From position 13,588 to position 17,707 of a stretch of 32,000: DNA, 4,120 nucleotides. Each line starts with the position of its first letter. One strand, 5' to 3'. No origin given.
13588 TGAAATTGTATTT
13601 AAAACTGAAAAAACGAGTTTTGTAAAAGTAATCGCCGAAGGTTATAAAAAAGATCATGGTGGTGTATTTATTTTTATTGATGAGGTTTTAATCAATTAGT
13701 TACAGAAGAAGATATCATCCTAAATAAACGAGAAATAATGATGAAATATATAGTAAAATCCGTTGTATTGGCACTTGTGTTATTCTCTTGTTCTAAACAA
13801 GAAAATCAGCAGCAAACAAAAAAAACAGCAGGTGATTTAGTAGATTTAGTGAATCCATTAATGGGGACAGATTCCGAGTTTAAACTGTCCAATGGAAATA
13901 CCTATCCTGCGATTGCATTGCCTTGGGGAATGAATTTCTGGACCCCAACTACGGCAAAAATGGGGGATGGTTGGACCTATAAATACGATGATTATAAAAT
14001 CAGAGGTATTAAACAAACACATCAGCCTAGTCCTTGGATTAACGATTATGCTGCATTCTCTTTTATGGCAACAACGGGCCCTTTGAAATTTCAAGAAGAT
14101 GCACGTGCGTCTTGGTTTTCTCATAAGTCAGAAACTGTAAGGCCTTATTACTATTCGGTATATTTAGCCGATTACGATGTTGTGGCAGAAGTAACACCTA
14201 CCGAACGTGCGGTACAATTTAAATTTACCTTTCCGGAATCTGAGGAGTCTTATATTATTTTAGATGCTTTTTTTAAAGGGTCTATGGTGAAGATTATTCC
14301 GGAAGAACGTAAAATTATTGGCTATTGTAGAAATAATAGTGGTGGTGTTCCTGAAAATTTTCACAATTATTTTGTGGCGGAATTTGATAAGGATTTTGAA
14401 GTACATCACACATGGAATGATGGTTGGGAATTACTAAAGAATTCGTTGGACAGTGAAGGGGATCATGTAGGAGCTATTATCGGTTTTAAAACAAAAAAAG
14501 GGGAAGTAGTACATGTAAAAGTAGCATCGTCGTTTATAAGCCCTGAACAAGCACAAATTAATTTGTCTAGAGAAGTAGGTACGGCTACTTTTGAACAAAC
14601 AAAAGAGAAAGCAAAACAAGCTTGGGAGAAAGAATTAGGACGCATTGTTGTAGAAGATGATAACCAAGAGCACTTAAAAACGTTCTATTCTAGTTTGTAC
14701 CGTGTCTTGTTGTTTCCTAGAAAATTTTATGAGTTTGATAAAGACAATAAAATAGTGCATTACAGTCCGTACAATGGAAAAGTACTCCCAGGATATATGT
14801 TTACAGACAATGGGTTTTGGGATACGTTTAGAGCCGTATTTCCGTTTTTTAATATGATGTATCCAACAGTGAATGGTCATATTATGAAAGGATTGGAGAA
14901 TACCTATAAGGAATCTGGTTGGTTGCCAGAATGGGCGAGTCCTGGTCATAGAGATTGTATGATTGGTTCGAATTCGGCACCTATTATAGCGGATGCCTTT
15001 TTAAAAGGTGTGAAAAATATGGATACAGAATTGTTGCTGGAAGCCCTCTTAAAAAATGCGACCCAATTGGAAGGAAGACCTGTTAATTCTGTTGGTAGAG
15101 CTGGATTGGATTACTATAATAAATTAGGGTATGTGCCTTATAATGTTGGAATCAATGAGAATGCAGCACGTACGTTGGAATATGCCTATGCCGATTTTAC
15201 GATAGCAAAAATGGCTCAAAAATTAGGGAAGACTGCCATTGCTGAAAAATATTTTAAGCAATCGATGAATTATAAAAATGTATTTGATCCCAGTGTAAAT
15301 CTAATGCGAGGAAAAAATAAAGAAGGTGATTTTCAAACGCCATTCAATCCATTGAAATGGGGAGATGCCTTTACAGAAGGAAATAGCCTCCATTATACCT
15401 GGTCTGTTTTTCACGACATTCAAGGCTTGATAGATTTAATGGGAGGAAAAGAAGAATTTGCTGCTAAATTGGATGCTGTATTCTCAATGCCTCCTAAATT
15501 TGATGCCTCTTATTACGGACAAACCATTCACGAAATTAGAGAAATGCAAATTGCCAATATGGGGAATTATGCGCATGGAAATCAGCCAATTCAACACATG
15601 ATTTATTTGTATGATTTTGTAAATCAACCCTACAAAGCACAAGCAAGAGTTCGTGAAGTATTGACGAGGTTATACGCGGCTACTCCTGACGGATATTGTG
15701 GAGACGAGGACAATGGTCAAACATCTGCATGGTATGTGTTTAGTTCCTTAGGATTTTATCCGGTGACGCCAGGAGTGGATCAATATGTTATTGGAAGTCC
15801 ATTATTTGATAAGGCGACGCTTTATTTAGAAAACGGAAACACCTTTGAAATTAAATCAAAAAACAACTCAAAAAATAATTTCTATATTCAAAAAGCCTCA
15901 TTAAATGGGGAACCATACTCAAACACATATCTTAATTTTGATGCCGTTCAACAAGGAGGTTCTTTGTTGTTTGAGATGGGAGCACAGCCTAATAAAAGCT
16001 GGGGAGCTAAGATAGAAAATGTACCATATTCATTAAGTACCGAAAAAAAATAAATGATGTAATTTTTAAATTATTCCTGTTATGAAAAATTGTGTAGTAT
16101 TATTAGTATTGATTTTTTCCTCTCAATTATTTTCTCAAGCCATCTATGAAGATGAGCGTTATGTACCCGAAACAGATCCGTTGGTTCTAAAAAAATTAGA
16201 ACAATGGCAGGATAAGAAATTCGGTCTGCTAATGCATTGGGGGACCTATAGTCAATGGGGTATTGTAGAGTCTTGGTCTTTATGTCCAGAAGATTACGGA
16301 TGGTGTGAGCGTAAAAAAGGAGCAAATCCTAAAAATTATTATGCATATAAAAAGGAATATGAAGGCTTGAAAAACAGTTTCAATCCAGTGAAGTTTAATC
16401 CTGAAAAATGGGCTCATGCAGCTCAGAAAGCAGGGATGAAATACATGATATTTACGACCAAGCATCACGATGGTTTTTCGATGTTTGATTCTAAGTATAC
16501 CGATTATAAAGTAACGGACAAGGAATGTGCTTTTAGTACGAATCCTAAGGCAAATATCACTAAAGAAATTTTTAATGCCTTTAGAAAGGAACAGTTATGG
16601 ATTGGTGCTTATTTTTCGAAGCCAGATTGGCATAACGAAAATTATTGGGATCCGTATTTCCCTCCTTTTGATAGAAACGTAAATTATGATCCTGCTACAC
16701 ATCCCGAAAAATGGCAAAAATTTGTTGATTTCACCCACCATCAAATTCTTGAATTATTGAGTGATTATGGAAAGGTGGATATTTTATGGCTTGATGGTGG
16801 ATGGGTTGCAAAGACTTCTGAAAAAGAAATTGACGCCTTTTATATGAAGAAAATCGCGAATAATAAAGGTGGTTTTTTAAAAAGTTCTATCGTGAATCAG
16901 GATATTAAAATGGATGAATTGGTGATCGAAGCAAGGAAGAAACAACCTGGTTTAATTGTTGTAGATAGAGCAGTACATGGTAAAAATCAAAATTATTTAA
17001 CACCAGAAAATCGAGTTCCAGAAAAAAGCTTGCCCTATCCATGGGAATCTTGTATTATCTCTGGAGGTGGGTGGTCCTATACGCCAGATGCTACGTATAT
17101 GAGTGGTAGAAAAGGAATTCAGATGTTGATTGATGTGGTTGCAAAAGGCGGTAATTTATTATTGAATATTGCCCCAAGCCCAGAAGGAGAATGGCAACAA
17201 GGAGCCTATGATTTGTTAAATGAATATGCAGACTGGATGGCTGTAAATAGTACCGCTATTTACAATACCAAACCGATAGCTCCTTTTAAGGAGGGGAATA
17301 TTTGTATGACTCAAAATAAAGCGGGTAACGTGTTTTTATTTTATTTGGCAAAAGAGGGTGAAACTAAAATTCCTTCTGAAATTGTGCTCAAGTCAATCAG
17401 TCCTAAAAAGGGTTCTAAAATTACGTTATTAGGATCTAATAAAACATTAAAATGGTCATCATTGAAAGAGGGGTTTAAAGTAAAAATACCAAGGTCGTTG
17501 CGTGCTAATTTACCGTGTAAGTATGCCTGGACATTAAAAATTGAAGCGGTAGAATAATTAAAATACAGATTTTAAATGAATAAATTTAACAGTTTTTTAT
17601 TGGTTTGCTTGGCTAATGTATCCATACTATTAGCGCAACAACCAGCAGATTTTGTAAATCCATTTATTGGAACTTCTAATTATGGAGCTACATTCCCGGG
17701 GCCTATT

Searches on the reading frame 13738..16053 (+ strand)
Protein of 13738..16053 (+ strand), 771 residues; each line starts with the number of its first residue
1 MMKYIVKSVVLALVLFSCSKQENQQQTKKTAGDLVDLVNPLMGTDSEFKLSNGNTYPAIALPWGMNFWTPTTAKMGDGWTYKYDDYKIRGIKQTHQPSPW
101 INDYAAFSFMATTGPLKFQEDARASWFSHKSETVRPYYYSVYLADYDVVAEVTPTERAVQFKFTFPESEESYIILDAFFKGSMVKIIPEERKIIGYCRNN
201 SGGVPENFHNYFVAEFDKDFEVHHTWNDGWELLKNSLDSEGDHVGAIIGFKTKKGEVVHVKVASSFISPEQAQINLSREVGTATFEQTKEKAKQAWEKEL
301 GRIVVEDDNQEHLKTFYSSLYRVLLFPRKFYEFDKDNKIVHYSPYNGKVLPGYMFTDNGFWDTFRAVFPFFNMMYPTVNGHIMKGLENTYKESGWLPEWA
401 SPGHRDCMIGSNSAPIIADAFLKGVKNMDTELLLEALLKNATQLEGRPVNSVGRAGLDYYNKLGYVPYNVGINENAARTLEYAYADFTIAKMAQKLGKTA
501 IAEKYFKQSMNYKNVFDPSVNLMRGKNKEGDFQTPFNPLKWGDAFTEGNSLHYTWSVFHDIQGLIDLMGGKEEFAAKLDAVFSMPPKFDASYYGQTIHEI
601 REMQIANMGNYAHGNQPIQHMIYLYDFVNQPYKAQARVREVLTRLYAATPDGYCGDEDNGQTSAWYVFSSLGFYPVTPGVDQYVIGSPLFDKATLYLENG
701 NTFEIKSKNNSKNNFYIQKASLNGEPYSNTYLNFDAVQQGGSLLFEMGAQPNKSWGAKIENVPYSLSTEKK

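Call 10: search_protein_families(library=pfam, proteins=[window:13738-16053:+])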
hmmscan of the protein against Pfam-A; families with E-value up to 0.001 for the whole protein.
window:13738-16053:+ (771 aa): 2 families
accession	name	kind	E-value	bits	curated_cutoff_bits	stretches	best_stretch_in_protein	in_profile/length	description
PF07971.18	Glyco_hydro_92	-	4.1e-173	577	24.6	1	271-748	1-463/464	Glycosyl hydrolase family 92 catalytic domain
PF17678.7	Glyco_hydro_92N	-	8.6e-64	216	34.5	1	37-265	1-236/236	Glycosyl hydrolase family 92 N-terminal domain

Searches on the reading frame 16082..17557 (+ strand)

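Call 9: search_protein_families(library=pfam, proteins=[window:16082-17557:+])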
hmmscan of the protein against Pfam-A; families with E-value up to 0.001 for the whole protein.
window:16082-17557:+ (491 aa): 2 families
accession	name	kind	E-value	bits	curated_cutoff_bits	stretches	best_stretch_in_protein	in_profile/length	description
PF01120.23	Alpha_L_fucos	-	3e-86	290.4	25.2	1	19-390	6-344/345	Alpha-L-fucosidase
PF16757.11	Fucosidase_C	-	2.1e-10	41.4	25.6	1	406-488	8-88/88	Alpha-L-fucosidase C-terminal domain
